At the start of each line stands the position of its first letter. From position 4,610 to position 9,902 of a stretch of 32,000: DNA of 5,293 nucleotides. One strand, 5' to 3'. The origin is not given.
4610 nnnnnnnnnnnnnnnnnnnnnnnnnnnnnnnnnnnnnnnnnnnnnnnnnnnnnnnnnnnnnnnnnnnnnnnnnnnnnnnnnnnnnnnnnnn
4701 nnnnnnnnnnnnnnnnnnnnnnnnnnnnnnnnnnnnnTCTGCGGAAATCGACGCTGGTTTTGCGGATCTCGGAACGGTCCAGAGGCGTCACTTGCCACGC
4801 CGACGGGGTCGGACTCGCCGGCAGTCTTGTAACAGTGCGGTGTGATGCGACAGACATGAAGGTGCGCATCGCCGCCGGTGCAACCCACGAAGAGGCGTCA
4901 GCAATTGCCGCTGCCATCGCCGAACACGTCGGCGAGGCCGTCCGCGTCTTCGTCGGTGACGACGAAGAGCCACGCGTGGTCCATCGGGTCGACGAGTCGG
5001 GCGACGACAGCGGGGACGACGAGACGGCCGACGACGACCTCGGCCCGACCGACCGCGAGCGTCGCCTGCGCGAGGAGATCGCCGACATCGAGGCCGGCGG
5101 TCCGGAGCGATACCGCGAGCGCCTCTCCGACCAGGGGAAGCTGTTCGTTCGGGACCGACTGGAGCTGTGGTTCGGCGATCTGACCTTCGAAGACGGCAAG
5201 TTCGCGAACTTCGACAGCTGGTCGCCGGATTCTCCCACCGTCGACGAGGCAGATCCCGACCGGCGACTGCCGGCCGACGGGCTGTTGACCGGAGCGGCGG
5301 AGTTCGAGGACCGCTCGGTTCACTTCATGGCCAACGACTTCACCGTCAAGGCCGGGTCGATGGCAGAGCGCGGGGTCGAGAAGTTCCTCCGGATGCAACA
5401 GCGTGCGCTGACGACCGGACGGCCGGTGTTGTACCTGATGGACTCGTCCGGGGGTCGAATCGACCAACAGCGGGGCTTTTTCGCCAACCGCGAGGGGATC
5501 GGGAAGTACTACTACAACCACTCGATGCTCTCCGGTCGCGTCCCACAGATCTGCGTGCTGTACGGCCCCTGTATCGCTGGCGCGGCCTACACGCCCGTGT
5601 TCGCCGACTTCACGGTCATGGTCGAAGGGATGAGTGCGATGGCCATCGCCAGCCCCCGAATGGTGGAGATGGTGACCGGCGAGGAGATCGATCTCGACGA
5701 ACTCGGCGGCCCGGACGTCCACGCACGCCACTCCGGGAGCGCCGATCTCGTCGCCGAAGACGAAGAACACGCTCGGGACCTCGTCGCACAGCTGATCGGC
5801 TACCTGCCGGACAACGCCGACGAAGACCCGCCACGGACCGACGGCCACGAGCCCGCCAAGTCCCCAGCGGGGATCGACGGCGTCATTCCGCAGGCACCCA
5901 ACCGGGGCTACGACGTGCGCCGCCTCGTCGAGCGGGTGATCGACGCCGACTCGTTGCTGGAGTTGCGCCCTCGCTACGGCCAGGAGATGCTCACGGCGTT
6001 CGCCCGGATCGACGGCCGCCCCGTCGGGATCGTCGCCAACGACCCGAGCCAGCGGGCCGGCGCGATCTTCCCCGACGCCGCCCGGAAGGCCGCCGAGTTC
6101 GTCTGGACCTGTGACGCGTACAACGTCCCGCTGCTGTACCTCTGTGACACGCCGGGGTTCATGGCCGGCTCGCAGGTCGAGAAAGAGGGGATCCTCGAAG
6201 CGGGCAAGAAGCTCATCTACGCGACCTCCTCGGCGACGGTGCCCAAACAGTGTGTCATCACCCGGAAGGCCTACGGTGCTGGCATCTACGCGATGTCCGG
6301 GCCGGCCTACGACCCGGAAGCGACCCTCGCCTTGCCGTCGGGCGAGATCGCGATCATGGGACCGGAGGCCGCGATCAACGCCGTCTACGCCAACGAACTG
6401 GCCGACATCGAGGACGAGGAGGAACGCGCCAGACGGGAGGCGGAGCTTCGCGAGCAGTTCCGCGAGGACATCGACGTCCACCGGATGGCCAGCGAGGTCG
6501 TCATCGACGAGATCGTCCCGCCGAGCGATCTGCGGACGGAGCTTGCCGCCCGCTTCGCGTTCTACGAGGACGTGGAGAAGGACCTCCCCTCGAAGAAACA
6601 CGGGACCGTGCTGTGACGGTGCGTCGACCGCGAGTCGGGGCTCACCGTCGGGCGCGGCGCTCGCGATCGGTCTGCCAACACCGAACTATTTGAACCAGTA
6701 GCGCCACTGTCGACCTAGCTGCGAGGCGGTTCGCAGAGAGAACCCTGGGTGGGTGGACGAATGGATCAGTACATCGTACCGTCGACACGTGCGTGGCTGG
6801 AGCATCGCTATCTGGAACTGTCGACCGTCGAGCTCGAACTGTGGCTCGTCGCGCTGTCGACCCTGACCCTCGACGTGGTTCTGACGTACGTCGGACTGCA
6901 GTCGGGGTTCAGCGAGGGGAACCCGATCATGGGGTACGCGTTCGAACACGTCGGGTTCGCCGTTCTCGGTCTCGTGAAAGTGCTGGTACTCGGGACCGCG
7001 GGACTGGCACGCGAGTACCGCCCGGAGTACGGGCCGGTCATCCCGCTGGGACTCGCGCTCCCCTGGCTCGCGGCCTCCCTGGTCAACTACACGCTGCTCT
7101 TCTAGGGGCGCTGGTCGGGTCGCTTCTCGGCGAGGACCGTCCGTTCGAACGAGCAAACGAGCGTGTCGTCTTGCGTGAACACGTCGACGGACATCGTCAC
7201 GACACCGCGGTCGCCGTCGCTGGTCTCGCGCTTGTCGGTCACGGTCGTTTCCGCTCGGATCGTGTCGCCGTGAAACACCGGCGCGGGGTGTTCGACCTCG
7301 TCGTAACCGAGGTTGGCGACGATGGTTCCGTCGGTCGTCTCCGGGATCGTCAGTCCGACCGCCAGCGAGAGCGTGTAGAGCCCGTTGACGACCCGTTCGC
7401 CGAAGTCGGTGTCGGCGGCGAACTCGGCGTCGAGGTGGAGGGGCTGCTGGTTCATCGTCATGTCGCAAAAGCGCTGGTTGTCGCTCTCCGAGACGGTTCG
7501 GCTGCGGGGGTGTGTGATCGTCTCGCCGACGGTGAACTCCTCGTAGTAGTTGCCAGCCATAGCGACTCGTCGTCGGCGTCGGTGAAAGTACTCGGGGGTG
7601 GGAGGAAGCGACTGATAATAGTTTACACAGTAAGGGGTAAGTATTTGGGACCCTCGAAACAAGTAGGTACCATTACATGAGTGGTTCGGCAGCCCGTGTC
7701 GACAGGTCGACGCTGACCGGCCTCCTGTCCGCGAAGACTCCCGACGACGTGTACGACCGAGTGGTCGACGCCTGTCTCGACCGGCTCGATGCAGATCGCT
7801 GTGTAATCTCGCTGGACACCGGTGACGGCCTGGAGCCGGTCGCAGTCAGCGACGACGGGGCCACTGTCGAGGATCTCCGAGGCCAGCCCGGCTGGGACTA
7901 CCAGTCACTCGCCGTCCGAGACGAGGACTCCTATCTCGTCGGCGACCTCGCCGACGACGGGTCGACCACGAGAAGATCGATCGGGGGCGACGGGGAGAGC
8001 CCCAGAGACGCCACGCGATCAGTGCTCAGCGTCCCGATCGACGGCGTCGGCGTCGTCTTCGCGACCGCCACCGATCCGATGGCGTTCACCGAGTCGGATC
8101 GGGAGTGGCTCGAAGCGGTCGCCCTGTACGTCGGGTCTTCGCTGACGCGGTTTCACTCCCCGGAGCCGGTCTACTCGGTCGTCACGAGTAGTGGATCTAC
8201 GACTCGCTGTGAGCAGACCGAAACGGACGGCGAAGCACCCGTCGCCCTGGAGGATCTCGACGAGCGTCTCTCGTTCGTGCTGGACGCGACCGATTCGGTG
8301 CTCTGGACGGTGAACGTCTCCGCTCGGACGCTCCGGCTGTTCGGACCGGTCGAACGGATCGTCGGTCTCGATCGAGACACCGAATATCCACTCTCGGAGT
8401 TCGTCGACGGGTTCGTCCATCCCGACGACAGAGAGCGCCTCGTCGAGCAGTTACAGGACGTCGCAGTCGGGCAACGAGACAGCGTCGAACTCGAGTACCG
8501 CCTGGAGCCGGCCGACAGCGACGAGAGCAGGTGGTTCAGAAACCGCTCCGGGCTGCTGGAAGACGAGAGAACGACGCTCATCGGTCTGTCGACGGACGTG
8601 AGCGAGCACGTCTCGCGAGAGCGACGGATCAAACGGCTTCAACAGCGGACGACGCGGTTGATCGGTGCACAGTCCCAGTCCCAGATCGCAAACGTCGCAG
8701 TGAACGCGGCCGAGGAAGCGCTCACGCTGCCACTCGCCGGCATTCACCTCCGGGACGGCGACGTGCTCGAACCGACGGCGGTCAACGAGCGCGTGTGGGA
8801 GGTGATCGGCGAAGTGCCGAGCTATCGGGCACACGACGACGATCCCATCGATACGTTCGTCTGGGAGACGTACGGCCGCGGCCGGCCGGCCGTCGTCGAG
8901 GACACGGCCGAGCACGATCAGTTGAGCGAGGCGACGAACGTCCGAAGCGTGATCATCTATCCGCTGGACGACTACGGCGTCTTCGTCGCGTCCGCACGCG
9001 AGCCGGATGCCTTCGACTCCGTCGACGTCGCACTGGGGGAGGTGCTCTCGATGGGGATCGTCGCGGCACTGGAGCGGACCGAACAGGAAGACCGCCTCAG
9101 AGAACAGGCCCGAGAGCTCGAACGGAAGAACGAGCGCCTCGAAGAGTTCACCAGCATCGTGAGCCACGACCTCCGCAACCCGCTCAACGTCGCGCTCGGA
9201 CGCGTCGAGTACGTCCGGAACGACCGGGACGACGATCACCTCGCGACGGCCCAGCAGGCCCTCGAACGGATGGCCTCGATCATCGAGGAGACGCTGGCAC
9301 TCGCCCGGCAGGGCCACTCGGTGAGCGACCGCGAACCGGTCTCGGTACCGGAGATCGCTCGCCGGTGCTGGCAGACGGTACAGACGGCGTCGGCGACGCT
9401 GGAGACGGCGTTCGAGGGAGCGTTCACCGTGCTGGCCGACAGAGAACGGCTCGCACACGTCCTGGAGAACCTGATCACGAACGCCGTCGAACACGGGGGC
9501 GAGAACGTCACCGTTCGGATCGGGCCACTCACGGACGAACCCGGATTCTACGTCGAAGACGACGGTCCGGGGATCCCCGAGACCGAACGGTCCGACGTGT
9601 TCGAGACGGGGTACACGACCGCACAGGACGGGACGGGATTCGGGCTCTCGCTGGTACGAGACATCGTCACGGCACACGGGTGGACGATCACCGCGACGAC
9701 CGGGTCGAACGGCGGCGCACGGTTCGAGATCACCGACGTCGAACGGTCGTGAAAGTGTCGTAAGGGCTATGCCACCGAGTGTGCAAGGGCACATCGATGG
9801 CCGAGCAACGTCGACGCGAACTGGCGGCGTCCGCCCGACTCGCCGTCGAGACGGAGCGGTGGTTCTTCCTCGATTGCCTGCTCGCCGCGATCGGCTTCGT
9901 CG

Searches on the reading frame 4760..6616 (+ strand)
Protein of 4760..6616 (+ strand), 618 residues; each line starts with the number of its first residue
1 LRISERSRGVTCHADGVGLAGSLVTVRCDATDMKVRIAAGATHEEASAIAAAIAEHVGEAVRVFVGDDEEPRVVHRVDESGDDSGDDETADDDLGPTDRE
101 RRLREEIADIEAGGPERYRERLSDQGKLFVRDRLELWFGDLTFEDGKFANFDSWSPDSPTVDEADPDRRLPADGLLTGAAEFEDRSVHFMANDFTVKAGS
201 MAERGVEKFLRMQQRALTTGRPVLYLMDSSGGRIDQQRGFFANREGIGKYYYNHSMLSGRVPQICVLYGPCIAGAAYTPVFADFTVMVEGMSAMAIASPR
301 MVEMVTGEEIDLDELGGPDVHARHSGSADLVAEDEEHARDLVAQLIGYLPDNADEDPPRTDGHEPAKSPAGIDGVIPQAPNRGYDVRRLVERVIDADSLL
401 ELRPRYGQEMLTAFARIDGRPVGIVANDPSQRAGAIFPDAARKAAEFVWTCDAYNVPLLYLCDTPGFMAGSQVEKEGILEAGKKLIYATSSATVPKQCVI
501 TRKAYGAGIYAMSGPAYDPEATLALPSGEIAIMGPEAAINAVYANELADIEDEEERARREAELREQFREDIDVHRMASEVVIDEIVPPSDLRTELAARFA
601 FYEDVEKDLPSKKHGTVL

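Call 67: search_protein_families(library=pfam, proteins=[window:4760-6616:+], max_evalue=0.00001)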
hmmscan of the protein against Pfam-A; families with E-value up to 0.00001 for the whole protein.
window:4760-6616:+ (618 aa): 2 families
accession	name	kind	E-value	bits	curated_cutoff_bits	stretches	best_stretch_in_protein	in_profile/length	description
PF01039.27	Carboxyl_trans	-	6.5e-131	437.8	22.3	1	124-616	4-492/493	Carboxyl transferase domain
PF03255.19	ACCA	-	1.2e-09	38.2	23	1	411-505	95-197/310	Acetyl co-enzyme A carboxylase carboxyltransferase-like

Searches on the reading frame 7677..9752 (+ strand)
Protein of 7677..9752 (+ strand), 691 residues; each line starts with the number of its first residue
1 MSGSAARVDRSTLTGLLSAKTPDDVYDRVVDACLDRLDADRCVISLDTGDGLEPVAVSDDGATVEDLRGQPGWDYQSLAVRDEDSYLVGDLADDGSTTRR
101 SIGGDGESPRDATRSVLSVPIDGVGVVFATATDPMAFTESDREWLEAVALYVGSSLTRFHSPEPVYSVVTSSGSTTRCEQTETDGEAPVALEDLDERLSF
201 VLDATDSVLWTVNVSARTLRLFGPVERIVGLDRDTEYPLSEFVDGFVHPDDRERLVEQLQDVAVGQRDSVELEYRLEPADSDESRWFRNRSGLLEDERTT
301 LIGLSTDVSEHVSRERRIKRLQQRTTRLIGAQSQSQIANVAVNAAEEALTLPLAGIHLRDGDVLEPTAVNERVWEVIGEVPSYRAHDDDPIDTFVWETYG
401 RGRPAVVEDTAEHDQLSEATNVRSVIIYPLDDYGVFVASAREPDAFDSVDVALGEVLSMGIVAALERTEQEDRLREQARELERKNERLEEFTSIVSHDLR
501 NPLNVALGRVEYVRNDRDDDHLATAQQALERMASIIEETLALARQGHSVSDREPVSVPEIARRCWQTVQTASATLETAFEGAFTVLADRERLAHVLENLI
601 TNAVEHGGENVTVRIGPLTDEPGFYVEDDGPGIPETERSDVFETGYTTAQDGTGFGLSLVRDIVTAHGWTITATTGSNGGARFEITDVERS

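Call 67: search_protein_families(library=pfam, proteins=[window:7677-9752:+], max_evalue=0.00001)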
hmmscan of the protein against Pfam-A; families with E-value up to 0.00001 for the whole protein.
window:7677-9752:+ (691 aa): 7 families
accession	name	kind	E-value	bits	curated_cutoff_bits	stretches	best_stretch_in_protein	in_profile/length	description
PF02518.31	HATPase_c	-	3.7e-22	79.3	26.4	1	588-686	2-106/111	Histidine kinase-, DNA gyrase B-, and HSP90-like ATPase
PF13185.12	GAF_2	-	2e-18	67.4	28.6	2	20-154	2-133/136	GAF domain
PF01590.32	GAF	-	5.1e-12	46.9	22.4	1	22-155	2-132/133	GAF domain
PF00512.31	HisKA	-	6.8e-12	45.7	26.9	1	488-546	2-64/66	His Kinase A (phospho-acceptor) domain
PF13492.12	GAF_3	-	1.3e-07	32.5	27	0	22-156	2-127/129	GAF domain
PF11152.14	CCB2_CCB4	-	1.2e-06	28.4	26.3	0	113-149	156-192/195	Cofactor assembly of complex C subunit B, CCB2/CCB4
PF08447.18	PAS_3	-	2.8e-06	28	25.6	1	225-297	8-78/89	PAS fold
